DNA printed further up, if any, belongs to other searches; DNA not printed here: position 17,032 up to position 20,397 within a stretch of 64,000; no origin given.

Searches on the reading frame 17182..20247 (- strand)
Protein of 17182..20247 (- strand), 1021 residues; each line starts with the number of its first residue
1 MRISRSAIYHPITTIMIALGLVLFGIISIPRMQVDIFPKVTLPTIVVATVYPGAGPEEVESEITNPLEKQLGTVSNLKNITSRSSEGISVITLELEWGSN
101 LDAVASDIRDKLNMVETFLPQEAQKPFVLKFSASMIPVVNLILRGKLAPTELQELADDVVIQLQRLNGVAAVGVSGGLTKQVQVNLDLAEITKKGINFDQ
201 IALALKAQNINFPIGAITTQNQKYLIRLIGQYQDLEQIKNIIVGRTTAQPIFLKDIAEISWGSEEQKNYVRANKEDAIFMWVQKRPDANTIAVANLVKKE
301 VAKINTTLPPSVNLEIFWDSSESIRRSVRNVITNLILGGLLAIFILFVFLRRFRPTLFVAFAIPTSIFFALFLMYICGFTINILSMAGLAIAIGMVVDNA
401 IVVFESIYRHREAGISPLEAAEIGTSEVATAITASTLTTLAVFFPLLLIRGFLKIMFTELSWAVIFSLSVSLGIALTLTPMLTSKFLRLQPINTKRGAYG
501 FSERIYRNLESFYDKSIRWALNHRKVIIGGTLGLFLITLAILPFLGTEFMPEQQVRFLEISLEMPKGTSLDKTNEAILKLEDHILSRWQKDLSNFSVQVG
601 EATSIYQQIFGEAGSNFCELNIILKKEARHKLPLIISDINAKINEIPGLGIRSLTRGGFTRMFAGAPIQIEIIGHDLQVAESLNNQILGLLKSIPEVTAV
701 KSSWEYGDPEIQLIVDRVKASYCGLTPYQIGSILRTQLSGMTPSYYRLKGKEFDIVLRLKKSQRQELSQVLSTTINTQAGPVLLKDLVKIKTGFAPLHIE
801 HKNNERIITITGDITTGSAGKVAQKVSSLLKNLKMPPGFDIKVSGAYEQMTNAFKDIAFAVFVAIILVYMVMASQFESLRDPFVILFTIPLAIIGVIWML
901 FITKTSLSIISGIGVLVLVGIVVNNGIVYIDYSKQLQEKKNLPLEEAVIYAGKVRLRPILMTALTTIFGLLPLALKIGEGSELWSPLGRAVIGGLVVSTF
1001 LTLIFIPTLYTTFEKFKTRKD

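Call 16: search_protein_families(library=pfam, proteins=[window:17182-20247:-])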
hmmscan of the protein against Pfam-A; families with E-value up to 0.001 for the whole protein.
window:17182-20247:- (1021 aa): 3 families
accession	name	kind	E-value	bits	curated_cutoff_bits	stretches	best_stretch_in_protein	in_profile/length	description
PF00873.25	ACR_tran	-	7.1e-253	842.2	28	1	4-1013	2-1020/1021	AcrB/AcrD/AcrF family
PF03176.21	MMPL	-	6.3e-11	42.2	20.5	2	807-1016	91-305/333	MMPL family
PF02355.23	SecD_SecF_C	-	0.00011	22.2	20.5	0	853-1002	29-175/189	Protein export membrane protein SecD/SecF, C-terminal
